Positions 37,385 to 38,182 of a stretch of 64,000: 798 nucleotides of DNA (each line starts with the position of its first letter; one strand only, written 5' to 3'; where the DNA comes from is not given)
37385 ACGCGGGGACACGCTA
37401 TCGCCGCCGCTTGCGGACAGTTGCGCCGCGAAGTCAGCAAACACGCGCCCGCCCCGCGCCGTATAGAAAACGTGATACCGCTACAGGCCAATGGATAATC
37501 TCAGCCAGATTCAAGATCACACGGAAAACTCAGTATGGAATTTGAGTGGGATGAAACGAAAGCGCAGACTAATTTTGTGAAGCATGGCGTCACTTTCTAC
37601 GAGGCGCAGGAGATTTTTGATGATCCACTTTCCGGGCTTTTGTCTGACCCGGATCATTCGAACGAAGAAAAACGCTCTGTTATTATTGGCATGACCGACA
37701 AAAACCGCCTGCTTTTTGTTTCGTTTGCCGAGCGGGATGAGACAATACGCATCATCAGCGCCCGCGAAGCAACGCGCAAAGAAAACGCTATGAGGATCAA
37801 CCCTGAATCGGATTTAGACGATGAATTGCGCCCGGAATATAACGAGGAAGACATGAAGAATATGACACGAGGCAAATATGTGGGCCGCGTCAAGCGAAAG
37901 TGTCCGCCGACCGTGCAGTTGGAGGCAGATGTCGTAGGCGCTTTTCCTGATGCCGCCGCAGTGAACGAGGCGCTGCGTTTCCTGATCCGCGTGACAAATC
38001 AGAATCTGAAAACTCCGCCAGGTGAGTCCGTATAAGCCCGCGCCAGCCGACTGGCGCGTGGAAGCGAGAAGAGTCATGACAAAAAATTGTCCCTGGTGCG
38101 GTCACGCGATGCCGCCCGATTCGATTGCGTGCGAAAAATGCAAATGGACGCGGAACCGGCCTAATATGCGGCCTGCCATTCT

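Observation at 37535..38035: In-frame BrnT-BrnA toxin-antitoxin fusion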

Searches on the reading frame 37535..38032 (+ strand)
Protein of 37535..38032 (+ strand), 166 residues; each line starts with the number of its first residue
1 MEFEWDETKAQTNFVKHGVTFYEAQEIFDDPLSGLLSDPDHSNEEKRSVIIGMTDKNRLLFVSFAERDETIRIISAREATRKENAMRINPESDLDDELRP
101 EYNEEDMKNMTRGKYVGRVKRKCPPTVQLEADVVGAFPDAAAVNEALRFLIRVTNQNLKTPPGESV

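Call 5: search_protein_families(library=pfam, proteins=[window:37535-38032:+], max_evalue=1)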
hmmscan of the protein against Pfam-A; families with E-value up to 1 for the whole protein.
window:37535-38032:+ (166 aa): 1 family
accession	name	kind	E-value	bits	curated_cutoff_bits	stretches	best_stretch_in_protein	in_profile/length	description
PF04365.19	BrnT_toxin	-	7.2e-27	94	34.5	1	5-83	1-77/77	Ribonuclease toxin, BrnT, of type II toxin-antitoxin system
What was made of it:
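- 37535..37783 (+): BrnT (DUF497) ribonuclease-toxin domain, aa 1-83, ending at the conserved E83. Pfam PF04365, E 7e-27, full model (call 5).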

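Call 6: search_protein_families(library=ncbifam, proteins=[window:37535-38032:+], max_evalue=1)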
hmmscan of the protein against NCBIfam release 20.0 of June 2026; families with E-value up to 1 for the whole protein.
window:37535-38032:+ (166 aa): 0 families

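Call 11: find_homologous_proteins(query=window:37535-38032:+)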
Query window:37535-38032:+ (166 aa): 570 proteins with E <= 0.001 among 613 candidates; the best 120 are listed.
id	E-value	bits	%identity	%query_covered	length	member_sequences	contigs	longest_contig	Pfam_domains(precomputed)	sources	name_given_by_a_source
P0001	1.2e-104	365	100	100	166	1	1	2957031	PF04365.20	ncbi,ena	-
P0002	7.3e-44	168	94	50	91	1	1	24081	PF04365.20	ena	-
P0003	3.3e-36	143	51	93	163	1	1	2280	PF04365.20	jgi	jgi:uncharacterized DUF497 family protein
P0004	3.9e-35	139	72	47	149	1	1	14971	-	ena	-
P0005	8.1e-35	138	47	93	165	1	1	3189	PF04365.20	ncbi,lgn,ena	-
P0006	7.0e-31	125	71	50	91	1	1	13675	PF04365.20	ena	-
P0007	4.1e-30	123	46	92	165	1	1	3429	PF04365.20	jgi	jgi:uncharacterized protein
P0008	4.7e-30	123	45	97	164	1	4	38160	PF04365.20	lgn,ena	-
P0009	6.7e-30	122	71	50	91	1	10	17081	PF04365.20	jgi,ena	-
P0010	4.3e-28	116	69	50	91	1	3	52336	PF04365.20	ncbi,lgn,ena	-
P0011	1.7e-27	114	66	52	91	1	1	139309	PF04365.20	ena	-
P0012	3.5e-24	104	58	54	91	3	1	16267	PF04365.20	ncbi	-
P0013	6.8e-24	103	60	51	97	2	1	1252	PF04365.20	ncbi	-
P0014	1.4e-23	102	62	51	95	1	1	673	PF04365.20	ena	-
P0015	1.9e-23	101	62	51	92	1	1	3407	PF04365.20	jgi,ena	-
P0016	2.6e-23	101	60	50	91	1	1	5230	PF04365.20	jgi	jgi:uncharacterized DUF497 family protein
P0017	4.3e-23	100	59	52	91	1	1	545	PF04365.20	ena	-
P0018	7.6e-23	99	58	45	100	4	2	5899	PF04365.20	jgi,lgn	jgi:uncharacterized DUF497 family protein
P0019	1.8e-22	98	60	50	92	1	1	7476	PF04365.20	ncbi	-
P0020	2.6e-22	98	60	50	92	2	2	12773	PF04365.20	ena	-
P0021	3.0e-22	97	57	50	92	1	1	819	PF04365.20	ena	-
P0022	3.5e-22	97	57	56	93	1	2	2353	PF04365.20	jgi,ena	jgi:uncharacterized DUF497 family protein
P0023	4.8e-22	97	59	50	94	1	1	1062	PF04365.20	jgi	jgi:uncharacterized protein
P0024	4.8e-22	97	62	51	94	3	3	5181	PF04365.20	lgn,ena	-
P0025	5.1e-22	97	59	50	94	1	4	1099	PF04365.20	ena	-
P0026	5.3e-22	97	40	95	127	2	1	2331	PF04365.20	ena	-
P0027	5.3e-22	97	59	46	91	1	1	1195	PF04365.20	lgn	-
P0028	6.0e-22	96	55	56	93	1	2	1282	PF04365.20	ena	-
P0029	6.1e-22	96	64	48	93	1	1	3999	PF04365.20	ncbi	-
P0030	6.3e-22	96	59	45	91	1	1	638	PF04365.20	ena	-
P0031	7.6e-22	96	58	50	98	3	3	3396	PF04365.20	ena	-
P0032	7.7e-22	96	60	50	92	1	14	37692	PF04365.20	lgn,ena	-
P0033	8.5e-22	96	45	90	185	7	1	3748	PF04365.20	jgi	jgi:uncharacterized DUF497 family protein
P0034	1.1e-21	96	59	50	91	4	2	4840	PF04365.20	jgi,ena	-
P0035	1.1e-21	95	57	50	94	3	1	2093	PF04365.20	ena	-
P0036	1.2e-21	95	58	50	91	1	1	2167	PF04365.20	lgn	-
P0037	1.4e-21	95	55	45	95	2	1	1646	PF04365.20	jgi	jgi:uncharacterized DUF497 family protein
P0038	1.5e-21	95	58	50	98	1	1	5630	PF04365.20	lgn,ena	-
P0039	1.5e-21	95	59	50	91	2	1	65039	PF04365.20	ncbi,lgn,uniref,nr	ncbi:hypothetical protein NIES4075_65710 [Tolypothrix sp. NIES-4075]|uniref:BrnT family toxin n=1 Ta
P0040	1.5e-21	95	57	50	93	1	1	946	PF04365.20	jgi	jgi:uncharacterized protein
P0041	1.6e-21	95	58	50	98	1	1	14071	PF04365.20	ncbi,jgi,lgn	-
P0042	2.0e-21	95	60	50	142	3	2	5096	PF04365.20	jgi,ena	-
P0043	2.0e-21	95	58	49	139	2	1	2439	PF04365.20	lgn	-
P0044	2.0e-21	95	60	50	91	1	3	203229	PF04365.20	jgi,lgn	jgi:uncharacterized protein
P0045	3.5e-21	94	57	50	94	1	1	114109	PF04365.20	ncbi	-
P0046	3.7e-21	94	60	50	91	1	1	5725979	PF04365.20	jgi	jgi:uncharacterized DUF497 family protein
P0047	3.8e-21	94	59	50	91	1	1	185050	PF04365.20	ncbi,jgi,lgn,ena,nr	ncbi:MAG: BrnT family toxin [Spirirestis rafaelensis WJT71-NPBG6]|jgi:uncharacterized DUF497 family 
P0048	3.9e-21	94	59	50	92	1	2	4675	PF04365.20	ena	-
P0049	4.0e-21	94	60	50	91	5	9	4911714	PF04365.20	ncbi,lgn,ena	-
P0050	4.2e-21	94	60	50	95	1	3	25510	PF04365.20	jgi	jgi:uncharacterized DUF497 family protein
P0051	5.3e-21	93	57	51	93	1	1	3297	PF04365.20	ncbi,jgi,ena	jgi:uncharacterized DUF497 family protein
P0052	5.5e-21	93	58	50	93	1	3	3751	PF04365.20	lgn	-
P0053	5.5e-21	93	55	50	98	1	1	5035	PF04365.20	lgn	-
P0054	5.6e-21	93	59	50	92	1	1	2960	PF04365.20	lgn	-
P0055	5.9e-21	93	59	50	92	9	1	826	PF04365.20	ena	-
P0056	6.1e-21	93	59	50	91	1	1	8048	PF04365.20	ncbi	-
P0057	6.2e-21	93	61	50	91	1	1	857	PF04365.20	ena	-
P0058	6.4e-21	93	57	50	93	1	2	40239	PF04365.20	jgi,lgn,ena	jgi:uncharacterized DUF497 family protein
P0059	6.5e-21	93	57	49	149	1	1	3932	PF04365.20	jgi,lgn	jgi:uncharacterized DUF497 family protein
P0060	7.2e-21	93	60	50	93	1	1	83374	PF04365.20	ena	-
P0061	7.3e-21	93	59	50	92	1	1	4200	PF04365.20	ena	-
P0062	7.8e-21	93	58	50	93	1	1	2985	PF04365.20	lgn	-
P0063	8.8e-21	93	61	49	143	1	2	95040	PF04365.20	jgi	jgi:uncharacterized DUF497 family protein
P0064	9.6e-21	92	61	50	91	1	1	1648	PF04365.20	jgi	-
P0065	9.7e-21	92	57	50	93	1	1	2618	PF04365.20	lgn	-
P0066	1.0e-20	92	58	50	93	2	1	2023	PF04365.20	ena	-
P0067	1.1e-20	92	60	50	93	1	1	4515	PF04365.20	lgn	-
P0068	1.1e-20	92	60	50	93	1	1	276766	PF04365.20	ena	-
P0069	1.2e-20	92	59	50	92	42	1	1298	PF04365.20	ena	-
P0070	1.2e-20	92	59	50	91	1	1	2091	PF04365.20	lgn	-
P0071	1.2e-20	92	58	51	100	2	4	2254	PF04365.20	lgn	-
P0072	1.3e-20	92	57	49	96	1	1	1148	PF04365.20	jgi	-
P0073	1.4e-20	92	59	50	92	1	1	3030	PF04365.20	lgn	-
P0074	1.5e-20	92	58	50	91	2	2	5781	PF04365.20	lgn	-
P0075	1.5e-20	92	58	50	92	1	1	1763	PF04365.20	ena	-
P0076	1.6e-20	92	61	50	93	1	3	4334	PF04365.20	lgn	-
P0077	1.6e-20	92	57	50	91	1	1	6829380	PF04365.20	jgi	jgi:uncharacterized DUF497 family protein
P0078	1.6e-20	92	59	50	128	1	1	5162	PF04365.20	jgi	jgi:uncharacterized DUF497 family protein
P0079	1.9e-20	91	57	50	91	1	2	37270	PF04365.20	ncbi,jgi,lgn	jgi:uncharacterized protein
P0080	2.0e-20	91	58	50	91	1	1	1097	PF04365.20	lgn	-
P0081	2.1e-20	91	59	50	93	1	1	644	PF04365.20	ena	-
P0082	2.4e-20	91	58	50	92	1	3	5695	PF04365.20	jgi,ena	jgi:uncharacterized DUF497 family protein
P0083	2.4e-20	91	57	51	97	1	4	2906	PF04365.20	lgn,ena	-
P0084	2.6e-20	91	59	50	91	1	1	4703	PF04365.20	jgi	jgi:uncharacterized protein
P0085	2.8e-20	91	54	50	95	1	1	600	PF04365.20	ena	-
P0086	3.6e-20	91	54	50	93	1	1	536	PF04365.20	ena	-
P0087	3.7e-20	91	58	50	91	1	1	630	PF04365.20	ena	-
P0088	3.8e-20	90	56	51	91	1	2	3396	PF04365.20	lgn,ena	-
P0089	4.7e-20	90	55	52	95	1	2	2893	PF04365.20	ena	-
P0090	4.7e-20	90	57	52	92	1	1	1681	PF04365.20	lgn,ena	-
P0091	5.0e-20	90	57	50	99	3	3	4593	PF04365.20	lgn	-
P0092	5.1e-20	90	53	52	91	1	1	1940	PF04365.20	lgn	-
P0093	5.2e-20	90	58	50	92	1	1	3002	PF04365.20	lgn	-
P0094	5.4e-20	90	57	50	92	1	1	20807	PF04365.20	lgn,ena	-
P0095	5.7e-20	90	57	50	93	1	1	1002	PF04365.20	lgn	-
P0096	5.8e-20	90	57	50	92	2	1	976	PF04365.20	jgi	jgi:uncharacterized DUF497 family protein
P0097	7.1e-20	90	60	51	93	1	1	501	PF04365.20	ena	-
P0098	7.4e-20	90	57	50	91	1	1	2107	PF04365.20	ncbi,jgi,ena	jgi:uncharacterized DUF497 family protein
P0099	7.6e-20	90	57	50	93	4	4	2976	PF04365.20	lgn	-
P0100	8.8e-20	89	57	49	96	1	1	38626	PF04365.20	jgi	jgi:uncharacterized DUF497 family protein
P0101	9.9e-20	89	55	51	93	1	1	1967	PF04365.20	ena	-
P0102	1.0e-19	89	57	50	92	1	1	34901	PF04365.20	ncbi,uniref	ncbi:BrnT family toxin [Tolypothrix sp. VBCCA 56010]|uniref:BrnT family toxin n=1 Tax=Tolypothrix sp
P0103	1.0e-19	89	57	50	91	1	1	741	PF04365.20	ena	-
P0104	1.1e-19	89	58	50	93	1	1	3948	PF04365.20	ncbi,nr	ncbi:MAG TPA: BrnT family toxin [Gemmatimonadota bacterium]|nr:BrnT family toxin [Gemmatimonadota ba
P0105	1.3e-19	89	57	50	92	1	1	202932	PF04365.20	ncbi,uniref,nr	ncbi:BrnT family toxin [Coleofasciculus sp. FACHB-1120]|uniref:BrnT family toxin n=1 Tax=Coleofascic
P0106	1.4e-19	89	59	49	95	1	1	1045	PF04365.20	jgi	jgi:uncharacterized DUF497 family protein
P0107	1.4e-19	89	55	50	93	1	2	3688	PF04365.20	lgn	-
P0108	1.5e-19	89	58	50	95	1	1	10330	PF04365.20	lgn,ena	-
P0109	1.5e-19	89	54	51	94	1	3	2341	PF04365.20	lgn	-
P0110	1.6e-19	88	53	57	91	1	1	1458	PF04365.20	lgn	-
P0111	1.7e-19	88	57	50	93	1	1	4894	PF04365.20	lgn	-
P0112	1.7e-19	88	53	55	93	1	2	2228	PF04365.20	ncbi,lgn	-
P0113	1.8e-19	88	59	49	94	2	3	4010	PF04365.20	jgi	jgi:uncharacterized DUF497 family protein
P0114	1.9e-19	88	53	46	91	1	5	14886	PF04365.20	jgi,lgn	jgi:uncharacterized DUF497 family protein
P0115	2.0e-19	88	56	49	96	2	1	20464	PF04365.20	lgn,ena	-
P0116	2.0e-19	88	57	50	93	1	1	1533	PF04365.20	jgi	jgi:uncharacterized DUF497 family protein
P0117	2.1e-19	88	53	45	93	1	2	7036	PF04365.20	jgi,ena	-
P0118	2.2e-19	88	56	49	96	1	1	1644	PF04365.20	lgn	-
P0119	2.9e-19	88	55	50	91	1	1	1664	PF04365.20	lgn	-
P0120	2.9e-19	88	57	50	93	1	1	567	PF04365.20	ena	-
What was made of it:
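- The nearest BrnT, P0002, is 94% identical, 91 aa and free-standing (call 11).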

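Call 14: find_encoding_contigs(protein=P0002, flank=6000, max_places=4)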
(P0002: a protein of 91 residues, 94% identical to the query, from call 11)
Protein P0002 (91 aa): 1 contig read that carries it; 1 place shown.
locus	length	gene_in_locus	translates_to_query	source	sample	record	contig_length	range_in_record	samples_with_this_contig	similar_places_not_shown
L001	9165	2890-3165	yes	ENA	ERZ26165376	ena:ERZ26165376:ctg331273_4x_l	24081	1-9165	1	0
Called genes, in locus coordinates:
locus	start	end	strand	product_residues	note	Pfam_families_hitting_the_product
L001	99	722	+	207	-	-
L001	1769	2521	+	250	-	PF21016:RlmN_N, PF04055:Radical_SAM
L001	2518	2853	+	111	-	-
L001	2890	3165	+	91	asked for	PF04365:BrnT_toxin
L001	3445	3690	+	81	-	-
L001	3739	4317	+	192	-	-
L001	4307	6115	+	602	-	-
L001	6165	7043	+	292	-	PF00005:ABC_tran, PF13304:AAA_21 (faint)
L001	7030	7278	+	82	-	-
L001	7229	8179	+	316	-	PF03739:LptF_LptG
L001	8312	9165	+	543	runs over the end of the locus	PF11283:DUF3084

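Call 15: find_encoding_contigs(protein=P0001, flank=3000, max_places=4)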
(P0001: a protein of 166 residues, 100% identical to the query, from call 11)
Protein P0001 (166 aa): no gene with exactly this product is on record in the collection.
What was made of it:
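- Tried and rejected: Not on record (call 15).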

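Call 21: find_related_loci(query=P0001, collection=genome_contigs, flank=3000)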
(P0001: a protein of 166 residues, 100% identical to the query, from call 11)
Query P0001 (166 aa) in genome_contigs; peptide patterns used: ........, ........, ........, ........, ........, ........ (x = any residue, [..] = any of these).
204 stretches matched a pattern; 99 encode a relative of the query (tblastn E <= 1e-3); the best 80 are kept; 80 distinct loci.
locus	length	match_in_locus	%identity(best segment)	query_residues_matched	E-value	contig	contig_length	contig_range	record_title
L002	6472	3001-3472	59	1-162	1e-38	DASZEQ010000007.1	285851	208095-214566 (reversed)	MAG TPA_asm: Pyrinomonadaceae bacterium isolate SMAG_U6498 k141_8527, whole genome shotgun sequence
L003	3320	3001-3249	59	1-83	3e-27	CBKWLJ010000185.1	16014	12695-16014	MAG TPA_asm: uncultured bacterium isolate SRR29175779_binner123_Refined_1 genome assembly, contig: ERZ27337281.318, whol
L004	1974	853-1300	56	3-151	1e-28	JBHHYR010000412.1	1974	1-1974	MAG: Candidatus Binatia bacterium isolate Maj_2_bin.38 NODE_43487_length_1974_cov_9.012507, whole genome shotgun sequenc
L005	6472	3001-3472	55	1-154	1e-31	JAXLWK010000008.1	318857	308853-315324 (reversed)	MAG: Anaerolineae bacterium isolate STL-CHL21 C2.50.fa-8, whole genome shotgun sequence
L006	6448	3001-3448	56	3-151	6e-25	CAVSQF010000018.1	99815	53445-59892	MAG: uncultured delta proteobacterium isolate MFD01476.bin.1.163 genome assembly, contig: contig_27940, whole genome sho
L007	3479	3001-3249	51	1-83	4e-24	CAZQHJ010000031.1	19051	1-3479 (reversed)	MAG TPA_asm: uncultured Thiotrichales bacterium isolate binchicken_co397_19 genome assembly, contig: NODE_395_length_190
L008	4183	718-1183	52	1-154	8e-29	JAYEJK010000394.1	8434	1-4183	MAG: Thermodesulfobacteriota bacterium isolate MAG165 MAG165_394, whole genome shotgun sequence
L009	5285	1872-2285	38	1-141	4e-23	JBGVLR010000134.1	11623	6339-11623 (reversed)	MAG: Acetatifactor sp. isolate fecal_MAG_277 fecal_MAG_277_contig_0134, whole genome shotgun sequence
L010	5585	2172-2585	38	1-141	4e-23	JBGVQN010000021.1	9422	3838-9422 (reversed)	MAG: Lachnospiraceae bacterium isolate fecal_MAG_163 fecal_MAG_163_contig_0021, whole genome shotgun sequence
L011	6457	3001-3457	51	1-151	6e-26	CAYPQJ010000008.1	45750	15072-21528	MAG TPA_asm: uncultured Desulfobacteraceae bacterium isolate binchicken_co51_216 genome assembly, contig: NODE_132_lengt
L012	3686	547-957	37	3-142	5e-22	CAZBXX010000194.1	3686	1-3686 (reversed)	MAG TPA_asm: uncultured Oscillospiraceae bacterium isolate SRP278969_co1_214 genome assembly, contig: NODE_41951_length_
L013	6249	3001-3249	59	1-83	8e-28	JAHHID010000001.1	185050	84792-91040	MAG: Spirirestis rafaelensis WJT71-NPBG6 JAESGY010000022.1, whole genome shotgun sequence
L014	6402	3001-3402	37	1-141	7e-21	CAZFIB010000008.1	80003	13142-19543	MAG TPA_asm: uncultured Thermodesulfobacteriota bacterium isolate SRP141376_co4_291 genome assembly, contig: NODE_509_le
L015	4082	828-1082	48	1-83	9e-21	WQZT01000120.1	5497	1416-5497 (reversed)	MAG: Treponema sp. isolate Lab288P1bin11 Ga0131853_10072075, whole genome shotgun sequence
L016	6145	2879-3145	46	1-86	5e-20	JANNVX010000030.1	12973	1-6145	MAG: Deinococcales bacterium isolate VAR_34_metabat_433 VAR_34_k141_2718556, whole genome shotgun sequence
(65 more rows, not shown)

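Call 22: find_encoding_contigs(protein=P0004, flank=6000, max_places=3)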
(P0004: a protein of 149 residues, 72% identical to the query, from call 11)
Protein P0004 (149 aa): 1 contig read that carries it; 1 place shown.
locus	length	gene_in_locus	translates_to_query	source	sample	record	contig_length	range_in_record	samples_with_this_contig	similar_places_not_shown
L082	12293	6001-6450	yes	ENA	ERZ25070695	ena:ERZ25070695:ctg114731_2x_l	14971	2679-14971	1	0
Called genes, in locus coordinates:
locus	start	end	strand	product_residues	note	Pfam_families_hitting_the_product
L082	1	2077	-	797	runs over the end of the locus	PF09364:XFP_N, PF03894:XFP, PF09363:XFP_C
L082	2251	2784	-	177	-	PF07963:N_methyl (weak), PF07596:SBP_bac_10 (weak)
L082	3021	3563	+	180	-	PF13546:DDE_5 (weak)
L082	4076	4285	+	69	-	-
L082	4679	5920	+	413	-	PF14690:Zn_ribbon_ISL3, PF01610:DDE_Tnp_ISL3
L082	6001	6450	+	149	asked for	-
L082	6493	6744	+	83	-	-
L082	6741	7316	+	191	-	-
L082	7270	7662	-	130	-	-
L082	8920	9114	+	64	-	-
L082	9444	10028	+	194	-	PF00005:ABC_tran, PF13304:AAA_21 (faint)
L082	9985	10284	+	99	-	-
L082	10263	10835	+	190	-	PF03739:LptF_LptG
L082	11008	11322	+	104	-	-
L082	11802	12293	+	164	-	?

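Call 30: search_solved_structures(query=window:37535-38032:+, max_evalue=1, show_alignments=2)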
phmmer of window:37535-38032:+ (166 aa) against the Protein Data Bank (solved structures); distinct sequences matched with E-value up to 1: 2.
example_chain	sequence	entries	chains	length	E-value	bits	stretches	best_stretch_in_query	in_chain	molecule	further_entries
7vd7_A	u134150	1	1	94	2.4e-11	47.2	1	1-84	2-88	toxin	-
3u97_A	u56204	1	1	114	0.0073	19.6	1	1-84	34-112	Ribonuclease toxin BrnT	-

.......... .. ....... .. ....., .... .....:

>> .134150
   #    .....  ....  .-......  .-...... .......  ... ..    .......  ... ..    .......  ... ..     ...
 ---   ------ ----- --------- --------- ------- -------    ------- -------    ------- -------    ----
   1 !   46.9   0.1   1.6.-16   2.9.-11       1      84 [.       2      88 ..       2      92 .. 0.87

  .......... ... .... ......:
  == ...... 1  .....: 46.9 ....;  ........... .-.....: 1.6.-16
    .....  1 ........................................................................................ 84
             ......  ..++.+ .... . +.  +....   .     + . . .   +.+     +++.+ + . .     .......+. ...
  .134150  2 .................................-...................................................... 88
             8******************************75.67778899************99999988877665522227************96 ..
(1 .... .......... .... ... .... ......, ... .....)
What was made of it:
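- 37535..37783 (+): PDB sequence hits 7vd7_A (E 2e-11) and 3u97_A (call 30).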

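Call 48: find_encoding_contigs(protein=P0003, flank=1500, max_places=2)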
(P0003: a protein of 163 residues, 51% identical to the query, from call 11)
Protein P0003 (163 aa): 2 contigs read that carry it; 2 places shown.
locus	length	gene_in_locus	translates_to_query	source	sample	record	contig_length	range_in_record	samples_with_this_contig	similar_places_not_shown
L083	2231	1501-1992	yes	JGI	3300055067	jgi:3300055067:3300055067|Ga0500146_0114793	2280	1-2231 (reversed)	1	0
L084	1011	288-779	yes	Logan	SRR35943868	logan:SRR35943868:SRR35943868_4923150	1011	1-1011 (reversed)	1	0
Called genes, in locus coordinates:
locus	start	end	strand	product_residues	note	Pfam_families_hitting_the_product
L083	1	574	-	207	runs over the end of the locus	?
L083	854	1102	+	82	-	-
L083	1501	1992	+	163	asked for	PF04365:BrnT_toxin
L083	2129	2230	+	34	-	?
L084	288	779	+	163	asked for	PF04365:BrnT_toxin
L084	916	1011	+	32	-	?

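Call 49: find_encoding_contigs(protein=P0005, flank=1500, max_places=2)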
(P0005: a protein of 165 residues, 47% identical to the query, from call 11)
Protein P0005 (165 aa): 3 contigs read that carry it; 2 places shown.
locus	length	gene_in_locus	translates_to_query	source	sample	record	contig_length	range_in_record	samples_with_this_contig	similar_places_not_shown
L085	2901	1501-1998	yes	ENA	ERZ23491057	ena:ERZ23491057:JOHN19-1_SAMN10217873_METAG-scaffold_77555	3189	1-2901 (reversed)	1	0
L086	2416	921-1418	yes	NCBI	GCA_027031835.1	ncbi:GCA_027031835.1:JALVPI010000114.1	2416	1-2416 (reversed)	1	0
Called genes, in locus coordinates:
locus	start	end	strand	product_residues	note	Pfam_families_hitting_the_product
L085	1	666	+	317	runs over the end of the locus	?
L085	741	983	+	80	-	PF10047:DUF2281 (weak)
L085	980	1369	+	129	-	PF01850:PIN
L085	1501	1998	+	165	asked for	PF04365:BrnT_toxin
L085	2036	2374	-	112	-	-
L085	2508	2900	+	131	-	?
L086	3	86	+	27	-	?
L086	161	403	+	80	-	PF10047:DUF2281 (weak)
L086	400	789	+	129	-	PF01850:PIN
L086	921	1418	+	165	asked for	PF04365:BrnT_toxin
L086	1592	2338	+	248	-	-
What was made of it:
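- Each was recovered from more than one contig, P0003 from two different samples (calls 48, 49).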

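Call 50: find_encoding_contigs(protein=P0033, flank=1500, max_places=3)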
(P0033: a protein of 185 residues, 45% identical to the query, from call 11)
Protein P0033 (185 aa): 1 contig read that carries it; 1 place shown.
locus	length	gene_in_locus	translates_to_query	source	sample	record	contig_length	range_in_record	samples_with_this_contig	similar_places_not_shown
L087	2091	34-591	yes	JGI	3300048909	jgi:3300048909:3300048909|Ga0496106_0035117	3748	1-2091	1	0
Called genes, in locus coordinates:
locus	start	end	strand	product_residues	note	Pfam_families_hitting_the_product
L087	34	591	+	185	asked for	PF04365:BrnT_toxin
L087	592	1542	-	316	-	PF00696:AA_kinase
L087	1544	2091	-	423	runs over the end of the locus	PF02274:ADI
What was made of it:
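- In one member the fused gene stands alone with no separate antitoxin gene downstream (call 50).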

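Call 52: predict_structure(alignment_id=A7)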
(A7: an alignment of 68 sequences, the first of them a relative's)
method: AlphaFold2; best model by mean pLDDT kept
length: 166 residues; sequences in the alignment: 68
mean_pLDDT: 76.3   pTM: 0.59
mean pLDDT of the five models: 76.3, 74.0, 72.9, 70.4, 69.5
residues with pLDDT >= 90: 29; 70-90: 88; 50-70: 28; < 50: 21
segments of 3 or more residues with pLDDT < 50: 81-95, 97-99, 164-166
pLDDT, mean of each block of 10 residues (from residue 1): 90 86 91 81 78 87 90 88 46 48 66 81 65 82 82 76 49
secondary structure, 60 per line:
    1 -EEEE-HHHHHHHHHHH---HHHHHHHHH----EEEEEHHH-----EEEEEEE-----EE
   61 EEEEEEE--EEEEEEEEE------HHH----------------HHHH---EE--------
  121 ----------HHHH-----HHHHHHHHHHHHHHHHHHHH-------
elements in order: E2-5 H7-17 H21-29 E34-38 E47-53 E59-67 E70-78 H104-107 H131-134 H140-159
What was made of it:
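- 37535..37783 (+): AF2 pLDDT 78-91 over aa 1-80 (call 52).
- On BrnT toxin (Pfam PF04365 / DUF497): AF2 pLDDT 78-91 for aa 1-80 (call 52).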
